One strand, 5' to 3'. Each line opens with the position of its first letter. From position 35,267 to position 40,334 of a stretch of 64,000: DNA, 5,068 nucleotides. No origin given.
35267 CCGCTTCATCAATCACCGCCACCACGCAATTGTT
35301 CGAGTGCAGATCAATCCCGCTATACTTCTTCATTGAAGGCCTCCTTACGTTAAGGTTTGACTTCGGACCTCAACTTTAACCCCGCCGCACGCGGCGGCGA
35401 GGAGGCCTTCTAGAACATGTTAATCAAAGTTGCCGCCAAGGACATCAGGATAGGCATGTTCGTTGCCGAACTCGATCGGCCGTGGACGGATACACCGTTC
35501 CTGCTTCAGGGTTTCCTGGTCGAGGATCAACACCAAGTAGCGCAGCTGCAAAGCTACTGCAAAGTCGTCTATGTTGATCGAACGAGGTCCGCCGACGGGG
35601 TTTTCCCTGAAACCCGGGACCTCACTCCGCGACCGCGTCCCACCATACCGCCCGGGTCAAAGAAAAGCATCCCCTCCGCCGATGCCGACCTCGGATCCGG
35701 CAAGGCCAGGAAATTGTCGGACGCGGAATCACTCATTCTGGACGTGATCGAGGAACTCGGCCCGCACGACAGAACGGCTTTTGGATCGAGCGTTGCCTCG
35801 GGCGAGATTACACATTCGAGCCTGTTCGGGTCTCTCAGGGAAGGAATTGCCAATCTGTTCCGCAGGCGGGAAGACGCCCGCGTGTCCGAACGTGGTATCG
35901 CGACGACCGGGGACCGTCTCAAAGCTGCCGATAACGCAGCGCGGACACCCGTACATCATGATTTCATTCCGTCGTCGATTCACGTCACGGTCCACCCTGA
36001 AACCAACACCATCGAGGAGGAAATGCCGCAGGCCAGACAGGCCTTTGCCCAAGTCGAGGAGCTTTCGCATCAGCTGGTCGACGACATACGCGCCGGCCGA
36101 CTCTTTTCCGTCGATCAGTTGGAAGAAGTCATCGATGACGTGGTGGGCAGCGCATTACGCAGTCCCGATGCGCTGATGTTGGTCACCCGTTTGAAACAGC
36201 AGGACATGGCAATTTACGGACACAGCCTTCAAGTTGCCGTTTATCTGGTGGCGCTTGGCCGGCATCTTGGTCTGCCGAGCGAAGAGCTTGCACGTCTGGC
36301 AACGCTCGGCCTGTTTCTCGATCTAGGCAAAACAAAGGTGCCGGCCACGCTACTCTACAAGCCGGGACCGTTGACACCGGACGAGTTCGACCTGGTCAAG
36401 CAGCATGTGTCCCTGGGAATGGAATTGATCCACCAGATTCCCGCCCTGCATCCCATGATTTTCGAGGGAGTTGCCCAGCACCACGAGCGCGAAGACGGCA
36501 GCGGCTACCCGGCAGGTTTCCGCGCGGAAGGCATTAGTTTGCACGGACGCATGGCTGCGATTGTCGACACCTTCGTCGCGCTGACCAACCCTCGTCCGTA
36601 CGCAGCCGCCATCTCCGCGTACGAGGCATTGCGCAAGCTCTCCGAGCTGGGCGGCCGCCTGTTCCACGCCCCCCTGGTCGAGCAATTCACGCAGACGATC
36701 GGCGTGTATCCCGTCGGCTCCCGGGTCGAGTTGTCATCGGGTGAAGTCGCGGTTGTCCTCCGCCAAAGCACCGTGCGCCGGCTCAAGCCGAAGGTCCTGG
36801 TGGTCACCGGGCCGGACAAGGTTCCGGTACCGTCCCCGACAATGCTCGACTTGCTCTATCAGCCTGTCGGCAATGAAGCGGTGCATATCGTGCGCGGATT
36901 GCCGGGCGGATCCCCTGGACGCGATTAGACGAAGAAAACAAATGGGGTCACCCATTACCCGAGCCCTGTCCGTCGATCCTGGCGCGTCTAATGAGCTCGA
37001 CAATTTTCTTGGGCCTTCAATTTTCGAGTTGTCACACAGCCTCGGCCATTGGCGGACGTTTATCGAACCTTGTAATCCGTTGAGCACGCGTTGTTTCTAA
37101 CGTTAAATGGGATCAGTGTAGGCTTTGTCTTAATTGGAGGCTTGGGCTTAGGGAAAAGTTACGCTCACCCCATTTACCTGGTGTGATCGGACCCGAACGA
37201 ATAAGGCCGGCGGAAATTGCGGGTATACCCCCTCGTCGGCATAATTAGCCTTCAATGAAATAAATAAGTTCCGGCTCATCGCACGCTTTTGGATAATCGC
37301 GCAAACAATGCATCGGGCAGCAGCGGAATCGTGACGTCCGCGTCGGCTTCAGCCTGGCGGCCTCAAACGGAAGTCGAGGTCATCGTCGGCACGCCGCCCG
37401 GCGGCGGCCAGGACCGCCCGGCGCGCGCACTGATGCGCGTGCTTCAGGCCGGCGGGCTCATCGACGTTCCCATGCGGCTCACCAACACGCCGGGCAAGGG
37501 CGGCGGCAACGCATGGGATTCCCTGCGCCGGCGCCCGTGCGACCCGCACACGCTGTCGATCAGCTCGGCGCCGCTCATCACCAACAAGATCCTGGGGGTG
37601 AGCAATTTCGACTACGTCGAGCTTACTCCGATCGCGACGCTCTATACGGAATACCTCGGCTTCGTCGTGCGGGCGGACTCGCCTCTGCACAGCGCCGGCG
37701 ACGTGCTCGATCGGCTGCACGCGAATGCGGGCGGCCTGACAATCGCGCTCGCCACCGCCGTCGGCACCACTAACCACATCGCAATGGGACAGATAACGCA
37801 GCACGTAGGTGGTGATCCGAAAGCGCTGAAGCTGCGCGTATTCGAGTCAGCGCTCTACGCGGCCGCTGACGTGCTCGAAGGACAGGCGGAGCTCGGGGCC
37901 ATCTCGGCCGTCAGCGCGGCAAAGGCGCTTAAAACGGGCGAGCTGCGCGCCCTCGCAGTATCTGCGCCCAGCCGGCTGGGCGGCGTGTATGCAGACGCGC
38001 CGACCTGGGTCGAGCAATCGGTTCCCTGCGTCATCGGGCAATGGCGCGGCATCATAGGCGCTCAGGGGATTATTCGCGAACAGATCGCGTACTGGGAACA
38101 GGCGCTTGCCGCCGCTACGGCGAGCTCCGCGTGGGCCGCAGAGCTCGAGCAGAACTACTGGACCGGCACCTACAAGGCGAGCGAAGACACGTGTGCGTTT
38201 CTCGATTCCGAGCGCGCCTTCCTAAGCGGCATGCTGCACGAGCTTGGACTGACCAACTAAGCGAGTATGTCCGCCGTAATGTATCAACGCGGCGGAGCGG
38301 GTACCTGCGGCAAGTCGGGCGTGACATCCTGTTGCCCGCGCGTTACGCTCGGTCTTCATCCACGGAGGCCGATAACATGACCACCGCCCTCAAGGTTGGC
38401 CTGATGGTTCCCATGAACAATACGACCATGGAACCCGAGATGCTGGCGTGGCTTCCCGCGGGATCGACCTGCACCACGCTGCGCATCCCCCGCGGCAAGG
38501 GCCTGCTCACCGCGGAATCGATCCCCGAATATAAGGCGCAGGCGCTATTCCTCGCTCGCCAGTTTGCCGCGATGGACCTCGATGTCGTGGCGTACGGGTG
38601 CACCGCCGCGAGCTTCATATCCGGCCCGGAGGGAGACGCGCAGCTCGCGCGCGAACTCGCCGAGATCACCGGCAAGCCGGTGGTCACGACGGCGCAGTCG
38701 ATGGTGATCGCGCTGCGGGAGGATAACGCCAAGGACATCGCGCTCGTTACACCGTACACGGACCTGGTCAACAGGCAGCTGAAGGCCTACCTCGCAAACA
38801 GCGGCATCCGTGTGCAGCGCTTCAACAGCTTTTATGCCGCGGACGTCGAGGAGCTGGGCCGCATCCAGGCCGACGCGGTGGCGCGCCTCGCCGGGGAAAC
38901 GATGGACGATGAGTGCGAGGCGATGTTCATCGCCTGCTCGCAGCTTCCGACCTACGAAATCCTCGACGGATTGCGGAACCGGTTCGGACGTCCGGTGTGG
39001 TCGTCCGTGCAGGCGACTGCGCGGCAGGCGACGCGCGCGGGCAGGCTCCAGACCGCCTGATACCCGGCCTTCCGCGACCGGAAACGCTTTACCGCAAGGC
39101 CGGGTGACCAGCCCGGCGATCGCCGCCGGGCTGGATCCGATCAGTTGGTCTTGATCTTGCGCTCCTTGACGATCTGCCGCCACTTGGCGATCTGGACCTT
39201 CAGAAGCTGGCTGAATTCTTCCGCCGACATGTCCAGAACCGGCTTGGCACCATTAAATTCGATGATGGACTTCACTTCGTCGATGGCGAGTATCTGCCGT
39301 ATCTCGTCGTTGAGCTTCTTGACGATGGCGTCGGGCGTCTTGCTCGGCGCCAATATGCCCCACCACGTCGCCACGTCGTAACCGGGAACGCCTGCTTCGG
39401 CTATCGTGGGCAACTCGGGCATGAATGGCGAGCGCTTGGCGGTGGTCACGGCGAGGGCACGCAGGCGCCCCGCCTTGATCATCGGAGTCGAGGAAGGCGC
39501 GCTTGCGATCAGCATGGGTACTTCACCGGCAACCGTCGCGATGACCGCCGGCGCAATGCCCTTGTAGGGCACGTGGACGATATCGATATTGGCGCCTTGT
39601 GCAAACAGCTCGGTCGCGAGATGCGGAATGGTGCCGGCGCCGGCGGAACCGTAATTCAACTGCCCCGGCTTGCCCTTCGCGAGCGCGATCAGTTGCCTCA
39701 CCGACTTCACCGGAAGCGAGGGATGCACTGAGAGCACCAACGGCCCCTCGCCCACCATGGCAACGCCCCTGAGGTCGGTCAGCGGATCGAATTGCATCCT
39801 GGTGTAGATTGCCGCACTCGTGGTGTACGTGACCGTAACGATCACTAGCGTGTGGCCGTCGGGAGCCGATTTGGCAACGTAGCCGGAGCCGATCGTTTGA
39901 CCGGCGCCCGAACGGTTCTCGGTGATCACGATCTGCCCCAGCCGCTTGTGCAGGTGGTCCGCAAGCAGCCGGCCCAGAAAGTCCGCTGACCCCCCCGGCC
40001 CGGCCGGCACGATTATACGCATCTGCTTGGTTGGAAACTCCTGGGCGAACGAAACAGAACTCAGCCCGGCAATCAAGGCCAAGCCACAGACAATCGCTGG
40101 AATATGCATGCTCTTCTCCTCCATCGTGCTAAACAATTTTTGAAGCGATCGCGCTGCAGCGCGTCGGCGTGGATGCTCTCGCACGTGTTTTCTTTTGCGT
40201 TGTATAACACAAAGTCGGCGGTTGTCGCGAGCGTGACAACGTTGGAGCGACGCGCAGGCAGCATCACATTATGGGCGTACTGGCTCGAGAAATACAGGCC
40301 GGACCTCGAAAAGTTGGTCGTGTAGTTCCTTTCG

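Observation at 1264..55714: Intergenic space is saturated with mosaic elements assembled from tandem 7-nt and 10-nt words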

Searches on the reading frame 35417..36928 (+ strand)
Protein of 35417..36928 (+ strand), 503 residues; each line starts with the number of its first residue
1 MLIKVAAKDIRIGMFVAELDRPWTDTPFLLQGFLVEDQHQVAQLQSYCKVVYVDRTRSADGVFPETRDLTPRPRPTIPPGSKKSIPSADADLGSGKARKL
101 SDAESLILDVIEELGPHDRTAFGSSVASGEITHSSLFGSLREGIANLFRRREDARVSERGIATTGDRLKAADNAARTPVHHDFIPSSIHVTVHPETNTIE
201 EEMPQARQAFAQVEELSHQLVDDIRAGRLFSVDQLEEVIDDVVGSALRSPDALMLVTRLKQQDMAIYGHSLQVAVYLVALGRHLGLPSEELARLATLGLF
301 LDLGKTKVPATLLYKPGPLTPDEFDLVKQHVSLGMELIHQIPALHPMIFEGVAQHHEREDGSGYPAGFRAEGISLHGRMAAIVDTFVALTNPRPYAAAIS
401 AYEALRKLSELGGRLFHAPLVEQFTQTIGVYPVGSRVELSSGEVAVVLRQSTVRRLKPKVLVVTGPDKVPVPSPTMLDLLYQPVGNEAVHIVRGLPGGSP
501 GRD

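Call 45: search_protein_families(library=pfam, proteins=[window:35417-36928:+])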
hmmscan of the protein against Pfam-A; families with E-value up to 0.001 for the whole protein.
window:35417-36928:+ (503 aa): 3 families
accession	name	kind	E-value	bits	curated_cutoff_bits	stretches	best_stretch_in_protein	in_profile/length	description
PF13487.12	HD_5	-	2.6e-29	102.6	27.2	1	260-413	8-163/170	HD domain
PF11871.13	DUF3391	-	1.3e-24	87.7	27.8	1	2-234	1-135/136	Domain of unknown function (DUF3391)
PF01966.28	HD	-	7.5e-11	42.8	22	1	267-387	2-114/116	HD domain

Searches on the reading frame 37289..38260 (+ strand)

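Call 45: search_protein_families(library=pfam, proteins=[window:37289-38260:+])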
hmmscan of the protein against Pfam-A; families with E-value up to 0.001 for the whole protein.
window:37289-38260:+ (323 aa): 1 family
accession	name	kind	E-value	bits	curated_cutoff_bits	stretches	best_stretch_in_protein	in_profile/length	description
PF03401.19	TctC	-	1.1e-13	51.8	27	1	64-318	19-271/274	Tripartite tricarboxylate transporter family receptor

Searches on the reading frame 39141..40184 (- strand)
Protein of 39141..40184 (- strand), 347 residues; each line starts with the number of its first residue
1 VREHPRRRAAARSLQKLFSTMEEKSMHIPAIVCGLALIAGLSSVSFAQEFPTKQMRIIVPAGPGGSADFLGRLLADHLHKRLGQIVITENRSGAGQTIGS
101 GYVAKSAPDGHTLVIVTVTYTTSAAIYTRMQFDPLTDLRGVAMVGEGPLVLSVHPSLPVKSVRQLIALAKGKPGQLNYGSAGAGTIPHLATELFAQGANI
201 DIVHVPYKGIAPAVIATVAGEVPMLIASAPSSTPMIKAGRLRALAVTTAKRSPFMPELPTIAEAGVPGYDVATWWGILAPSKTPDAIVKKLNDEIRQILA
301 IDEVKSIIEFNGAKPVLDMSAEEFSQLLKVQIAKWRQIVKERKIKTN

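Call 45: search_protein_families(library=pfam, proteins=[window:39141-40184:-])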
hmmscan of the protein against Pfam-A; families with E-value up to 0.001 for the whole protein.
window:39141-40184:- (347 aa): 1 family
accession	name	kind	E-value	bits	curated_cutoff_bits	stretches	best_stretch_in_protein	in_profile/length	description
PF03401.19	TctC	-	9.7e-72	242.2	27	1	72-343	3-273/274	Tripartite tricarboxylate transporter family receptor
